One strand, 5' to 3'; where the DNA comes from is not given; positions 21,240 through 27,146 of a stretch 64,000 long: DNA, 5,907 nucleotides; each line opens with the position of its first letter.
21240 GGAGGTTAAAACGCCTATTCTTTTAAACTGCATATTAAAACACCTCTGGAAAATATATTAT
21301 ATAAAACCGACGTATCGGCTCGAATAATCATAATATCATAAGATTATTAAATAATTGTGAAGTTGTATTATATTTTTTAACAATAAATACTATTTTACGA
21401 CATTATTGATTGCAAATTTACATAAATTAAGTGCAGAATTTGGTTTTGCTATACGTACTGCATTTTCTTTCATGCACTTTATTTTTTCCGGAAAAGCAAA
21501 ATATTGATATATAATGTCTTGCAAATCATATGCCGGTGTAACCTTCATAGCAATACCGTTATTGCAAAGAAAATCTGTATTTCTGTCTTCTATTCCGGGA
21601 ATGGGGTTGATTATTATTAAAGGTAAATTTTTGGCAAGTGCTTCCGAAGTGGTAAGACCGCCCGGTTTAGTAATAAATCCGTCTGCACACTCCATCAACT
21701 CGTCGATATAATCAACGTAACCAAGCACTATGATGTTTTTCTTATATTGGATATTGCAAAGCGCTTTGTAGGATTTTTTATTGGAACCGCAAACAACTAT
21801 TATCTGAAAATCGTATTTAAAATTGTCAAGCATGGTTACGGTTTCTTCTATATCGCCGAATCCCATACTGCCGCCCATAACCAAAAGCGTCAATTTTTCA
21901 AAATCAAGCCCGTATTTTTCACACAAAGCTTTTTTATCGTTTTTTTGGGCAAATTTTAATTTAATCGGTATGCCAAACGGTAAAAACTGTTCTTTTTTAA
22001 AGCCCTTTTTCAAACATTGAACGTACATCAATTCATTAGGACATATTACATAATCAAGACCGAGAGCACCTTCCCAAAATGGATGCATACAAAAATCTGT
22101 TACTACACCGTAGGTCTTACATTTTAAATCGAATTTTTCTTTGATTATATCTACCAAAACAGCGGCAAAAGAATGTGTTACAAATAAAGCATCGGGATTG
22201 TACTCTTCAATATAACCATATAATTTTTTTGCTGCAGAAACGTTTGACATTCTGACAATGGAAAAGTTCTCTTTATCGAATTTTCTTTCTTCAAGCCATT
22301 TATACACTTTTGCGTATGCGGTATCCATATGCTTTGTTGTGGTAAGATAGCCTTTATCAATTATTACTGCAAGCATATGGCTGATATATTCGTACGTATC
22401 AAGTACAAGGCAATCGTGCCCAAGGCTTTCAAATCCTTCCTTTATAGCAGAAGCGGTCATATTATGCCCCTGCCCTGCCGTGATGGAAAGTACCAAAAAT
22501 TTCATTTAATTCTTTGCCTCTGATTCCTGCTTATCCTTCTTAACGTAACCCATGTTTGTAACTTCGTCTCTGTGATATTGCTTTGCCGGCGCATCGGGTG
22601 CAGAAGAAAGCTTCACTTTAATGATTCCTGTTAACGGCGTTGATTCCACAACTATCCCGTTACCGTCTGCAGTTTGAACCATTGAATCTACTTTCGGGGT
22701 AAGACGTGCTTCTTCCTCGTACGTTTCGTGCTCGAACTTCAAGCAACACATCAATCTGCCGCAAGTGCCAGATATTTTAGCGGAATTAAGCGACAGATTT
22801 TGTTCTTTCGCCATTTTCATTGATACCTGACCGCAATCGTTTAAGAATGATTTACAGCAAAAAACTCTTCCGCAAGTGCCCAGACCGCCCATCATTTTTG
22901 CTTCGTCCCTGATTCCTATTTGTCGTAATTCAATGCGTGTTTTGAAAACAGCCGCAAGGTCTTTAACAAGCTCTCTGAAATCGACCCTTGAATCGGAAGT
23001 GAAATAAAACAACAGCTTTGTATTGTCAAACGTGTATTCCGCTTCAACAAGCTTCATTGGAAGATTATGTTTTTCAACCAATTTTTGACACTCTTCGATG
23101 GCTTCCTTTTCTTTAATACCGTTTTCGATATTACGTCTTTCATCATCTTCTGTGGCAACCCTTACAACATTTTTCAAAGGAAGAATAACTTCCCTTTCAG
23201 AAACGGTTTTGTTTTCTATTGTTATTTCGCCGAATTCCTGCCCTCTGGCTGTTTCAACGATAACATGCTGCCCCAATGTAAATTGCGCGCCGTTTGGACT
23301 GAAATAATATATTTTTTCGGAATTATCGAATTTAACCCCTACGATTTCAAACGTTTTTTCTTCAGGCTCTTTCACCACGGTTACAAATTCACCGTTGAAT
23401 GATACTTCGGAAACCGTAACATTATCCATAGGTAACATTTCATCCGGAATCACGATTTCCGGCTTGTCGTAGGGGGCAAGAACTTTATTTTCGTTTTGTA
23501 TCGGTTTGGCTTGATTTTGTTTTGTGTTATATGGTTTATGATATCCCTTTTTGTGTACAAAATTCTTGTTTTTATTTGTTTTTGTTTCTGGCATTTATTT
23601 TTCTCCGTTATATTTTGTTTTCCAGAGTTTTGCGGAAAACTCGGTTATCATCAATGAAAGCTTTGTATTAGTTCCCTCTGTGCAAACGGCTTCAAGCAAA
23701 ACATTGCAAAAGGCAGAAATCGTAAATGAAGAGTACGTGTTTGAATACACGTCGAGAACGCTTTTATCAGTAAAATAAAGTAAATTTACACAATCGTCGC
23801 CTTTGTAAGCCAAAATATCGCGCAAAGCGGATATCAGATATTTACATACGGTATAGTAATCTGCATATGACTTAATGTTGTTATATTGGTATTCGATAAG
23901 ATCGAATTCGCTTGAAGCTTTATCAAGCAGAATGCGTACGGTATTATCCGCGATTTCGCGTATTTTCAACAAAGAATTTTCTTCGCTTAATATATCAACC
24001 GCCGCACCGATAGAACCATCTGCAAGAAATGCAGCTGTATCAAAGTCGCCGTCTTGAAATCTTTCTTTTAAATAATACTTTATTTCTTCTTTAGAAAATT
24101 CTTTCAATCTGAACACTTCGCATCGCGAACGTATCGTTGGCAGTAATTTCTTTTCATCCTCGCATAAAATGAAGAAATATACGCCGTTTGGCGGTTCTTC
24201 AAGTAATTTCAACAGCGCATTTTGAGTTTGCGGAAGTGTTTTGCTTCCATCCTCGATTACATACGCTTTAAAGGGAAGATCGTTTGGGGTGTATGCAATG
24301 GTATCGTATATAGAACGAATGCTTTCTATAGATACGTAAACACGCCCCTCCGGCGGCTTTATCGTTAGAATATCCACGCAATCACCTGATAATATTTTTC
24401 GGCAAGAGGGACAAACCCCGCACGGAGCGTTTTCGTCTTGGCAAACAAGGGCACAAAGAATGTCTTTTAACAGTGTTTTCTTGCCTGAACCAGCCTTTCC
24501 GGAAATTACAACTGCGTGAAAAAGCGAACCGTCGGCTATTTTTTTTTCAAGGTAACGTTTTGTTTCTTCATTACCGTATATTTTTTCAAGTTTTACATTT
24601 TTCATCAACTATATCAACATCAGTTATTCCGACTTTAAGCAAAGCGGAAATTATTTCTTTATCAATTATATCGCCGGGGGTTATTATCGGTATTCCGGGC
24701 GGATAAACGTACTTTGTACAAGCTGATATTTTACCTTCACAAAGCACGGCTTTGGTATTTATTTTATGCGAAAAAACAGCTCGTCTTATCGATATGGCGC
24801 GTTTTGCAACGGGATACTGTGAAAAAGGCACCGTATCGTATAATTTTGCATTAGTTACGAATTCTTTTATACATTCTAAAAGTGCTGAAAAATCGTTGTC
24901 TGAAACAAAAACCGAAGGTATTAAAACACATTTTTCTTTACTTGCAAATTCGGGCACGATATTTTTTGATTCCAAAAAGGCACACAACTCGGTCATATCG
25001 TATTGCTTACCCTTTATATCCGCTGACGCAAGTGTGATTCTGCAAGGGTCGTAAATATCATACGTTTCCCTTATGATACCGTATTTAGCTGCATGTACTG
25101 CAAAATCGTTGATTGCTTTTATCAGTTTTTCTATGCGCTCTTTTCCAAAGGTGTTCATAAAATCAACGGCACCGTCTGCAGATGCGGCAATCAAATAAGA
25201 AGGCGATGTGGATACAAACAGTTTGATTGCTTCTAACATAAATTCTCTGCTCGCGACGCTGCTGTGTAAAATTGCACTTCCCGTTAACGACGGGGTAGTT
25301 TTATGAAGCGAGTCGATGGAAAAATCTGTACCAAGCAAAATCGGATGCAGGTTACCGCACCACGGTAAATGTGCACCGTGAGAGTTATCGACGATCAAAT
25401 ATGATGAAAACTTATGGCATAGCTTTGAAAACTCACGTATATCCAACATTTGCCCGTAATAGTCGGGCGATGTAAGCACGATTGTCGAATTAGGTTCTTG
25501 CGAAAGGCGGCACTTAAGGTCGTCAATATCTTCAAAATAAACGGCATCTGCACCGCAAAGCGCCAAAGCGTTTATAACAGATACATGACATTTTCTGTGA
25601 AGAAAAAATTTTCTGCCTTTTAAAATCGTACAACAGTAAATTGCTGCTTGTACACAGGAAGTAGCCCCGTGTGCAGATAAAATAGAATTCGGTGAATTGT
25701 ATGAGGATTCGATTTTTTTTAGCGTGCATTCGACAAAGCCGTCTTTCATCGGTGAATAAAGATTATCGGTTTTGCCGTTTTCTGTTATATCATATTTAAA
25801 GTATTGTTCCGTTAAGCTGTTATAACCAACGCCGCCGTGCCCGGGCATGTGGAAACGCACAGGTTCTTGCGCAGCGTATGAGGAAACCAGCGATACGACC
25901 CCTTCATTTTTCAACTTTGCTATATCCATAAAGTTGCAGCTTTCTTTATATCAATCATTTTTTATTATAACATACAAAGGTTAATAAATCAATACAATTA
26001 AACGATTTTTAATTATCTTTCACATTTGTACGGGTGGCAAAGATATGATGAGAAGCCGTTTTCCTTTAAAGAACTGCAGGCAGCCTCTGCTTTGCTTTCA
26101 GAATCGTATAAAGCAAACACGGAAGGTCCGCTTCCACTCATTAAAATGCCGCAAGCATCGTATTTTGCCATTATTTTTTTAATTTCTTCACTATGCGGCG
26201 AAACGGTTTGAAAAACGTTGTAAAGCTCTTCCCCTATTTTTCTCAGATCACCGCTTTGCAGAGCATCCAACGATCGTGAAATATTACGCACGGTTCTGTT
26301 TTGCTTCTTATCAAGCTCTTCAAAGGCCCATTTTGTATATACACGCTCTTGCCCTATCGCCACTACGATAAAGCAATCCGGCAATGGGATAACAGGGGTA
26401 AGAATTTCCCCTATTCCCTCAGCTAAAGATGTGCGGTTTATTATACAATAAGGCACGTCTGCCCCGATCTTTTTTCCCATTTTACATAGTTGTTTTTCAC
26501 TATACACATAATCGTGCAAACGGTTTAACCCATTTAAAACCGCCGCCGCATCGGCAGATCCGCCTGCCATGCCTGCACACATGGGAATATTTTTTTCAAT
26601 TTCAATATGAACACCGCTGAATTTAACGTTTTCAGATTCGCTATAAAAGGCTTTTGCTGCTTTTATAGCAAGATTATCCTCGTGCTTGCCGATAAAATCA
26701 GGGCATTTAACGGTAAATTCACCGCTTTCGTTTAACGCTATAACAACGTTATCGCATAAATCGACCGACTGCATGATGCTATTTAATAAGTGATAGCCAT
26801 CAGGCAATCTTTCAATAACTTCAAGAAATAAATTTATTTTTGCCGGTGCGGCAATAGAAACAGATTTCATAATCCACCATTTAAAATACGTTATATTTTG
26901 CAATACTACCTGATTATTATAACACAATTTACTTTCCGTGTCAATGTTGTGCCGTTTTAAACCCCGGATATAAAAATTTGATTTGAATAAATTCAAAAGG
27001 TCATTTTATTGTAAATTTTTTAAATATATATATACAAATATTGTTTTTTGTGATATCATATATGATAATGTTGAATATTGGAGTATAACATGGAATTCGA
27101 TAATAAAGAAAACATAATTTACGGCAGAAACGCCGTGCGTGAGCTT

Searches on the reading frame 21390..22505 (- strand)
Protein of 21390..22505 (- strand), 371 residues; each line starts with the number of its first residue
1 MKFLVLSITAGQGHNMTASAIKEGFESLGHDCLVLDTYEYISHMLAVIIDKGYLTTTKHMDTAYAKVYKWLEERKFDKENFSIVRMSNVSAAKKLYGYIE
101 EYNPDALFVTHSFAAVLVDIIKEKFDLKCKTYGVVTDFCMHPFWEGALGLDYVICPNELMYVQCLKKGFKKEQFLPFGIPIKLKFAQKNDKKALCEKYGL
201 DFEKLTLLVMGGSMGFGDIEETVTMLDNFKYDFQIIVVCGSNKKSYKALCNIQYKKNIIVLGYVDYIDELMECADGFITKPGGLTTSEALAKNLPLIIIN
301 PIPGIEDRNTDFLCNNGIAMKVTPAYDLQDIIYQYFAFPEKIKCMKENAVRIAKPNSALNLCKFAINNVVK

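Call 73: search_protein_families(library=pfam, proteins=[window:21390-22505:-], max_evalue=0.0001)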
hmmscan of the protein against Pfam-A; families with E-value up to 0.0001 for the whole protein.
window:21390-22505:- (371 aa): 3 families
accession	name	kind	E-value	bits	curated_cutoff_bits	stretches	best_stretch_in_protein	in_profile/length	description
PF06925.17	MGDG_synth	-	3.7e-26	92.7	25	1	14-181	1-169/169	Monogalactosyldiacylglycerol (MGDG) synthase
PF04101.22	Glyco_tran_28_C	-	1.4e-10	41.9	22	1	206-320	1-121/166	Glycosyltransferase family 28 C-terminal domain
PF00534.26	Glycos_transf_1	-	5.2e-08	33.1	26.4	1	235-349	49-169/172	Glycosyl transferases group 1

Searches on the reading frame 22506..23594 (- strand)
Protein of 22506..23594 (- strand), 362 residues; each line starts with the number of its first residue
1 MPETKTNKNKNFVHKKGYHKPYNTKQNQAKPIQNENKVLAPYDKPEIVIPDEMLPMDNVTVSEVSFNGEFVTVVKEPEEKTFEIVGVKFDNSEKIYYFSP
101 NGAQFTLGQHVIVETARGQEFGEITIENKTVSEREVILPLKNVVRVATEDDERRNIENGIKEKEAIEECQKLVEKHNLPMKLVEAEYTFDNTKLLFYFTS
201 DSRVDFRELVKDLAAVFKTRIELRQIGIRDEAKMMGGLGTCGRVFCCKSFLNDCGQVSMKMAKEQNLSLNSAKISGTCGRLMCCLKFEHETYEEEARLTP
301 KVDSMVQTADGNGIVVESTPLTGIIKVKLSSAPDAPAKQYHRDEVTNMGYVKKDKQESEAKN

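Call 73: search_protein_families(library=pfam, proteins=[window:22506-23594:-], max_evalue=0.0001)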
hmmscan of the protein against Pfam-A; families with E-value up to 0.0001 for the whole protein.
window:22506-23594:- (362 aa): 1 family
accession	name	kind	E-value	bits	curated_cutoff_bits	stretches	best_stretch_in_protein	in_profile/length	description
PF04468.17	PSP1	-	1.9e-35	121.5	27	1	141-226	1-86/86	PSP1 C-terminal conserved region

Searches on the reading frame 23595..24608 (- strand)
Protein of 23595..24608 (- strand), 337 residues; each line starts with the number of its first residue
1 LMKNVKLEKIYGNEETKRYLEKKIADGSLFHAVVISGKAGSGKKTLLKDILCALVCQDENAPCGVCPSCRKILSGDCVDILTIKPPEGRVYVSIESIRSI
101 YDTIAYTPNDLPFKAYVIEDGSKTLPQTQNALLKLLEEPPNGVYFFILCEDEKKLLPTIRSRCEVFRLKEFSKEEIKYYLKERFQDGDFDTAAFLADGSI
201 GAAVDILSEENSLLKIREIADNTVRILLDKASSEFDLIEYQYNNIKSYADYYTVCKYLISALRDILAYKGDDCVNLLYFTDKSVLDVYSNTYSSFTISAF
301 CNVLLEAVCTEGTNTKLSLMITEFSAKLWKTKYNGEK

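Call 73: search_protein_families(library=pfam, proteins=[window:23595-24608:-], max_evalue=0.0001)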
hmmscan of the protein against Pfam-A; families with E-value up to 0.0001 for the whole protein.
window:23595-24608:- (337 aa): 1 family
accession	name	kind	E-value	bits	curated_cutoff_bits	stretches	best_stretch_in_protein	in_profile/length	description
PF13177.12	DNA_pol3_delta2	-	4.9e-39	134.3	27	1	13-171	2-160/161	DNA polymerase III, delta subunit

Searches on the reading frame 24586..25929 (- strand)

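Call 11: search_protein_families(library=pfam, proteins=[window:24586-25929:-], max_evalue=0.001)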
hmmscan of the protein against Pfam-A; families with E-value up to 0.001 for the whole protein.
window:24586-25929:- (447 aa): 3 families
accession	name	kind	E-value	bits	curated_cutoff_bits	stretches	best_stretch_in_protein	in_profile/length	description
PF01276.26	OKR_DC_1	-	8.3e-26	91.1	27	1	15-276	7-310/417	Orn/Lys/Arg decarboxylase, major domain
PF00155.27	Aminotran_1_2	-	1.7e-08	34.5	19.7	1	52-276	32-286/361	Aminotransferase class I and II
PF03711.20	OKR_DC_1_C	-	0.0002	22.1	24.2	1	397-425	71-102/132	Orn/Lys/Arg decarboxylase, C-terminal domain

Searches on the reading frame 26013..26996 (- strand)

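Call 10: search_protein_families(library=pfam, proteins=[window:26013-26996:-], max_evalue=0.001)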
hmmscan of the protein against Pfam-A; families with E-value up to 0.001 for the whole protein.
window:26013-26996:- (327 aa): 2 families
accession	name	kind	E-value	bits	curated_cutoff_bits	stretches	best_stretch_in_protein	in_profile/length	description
PF00288.32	GHMP_kinases_N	-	7.1e-16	58.6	22.3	1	108-185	1-84/87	GHMP kinases N terminal domain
PF08544.19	GHMP_kinases_C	-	7.4e-13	49.2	21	1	243-314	2-83/85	GHMP kinases C terminal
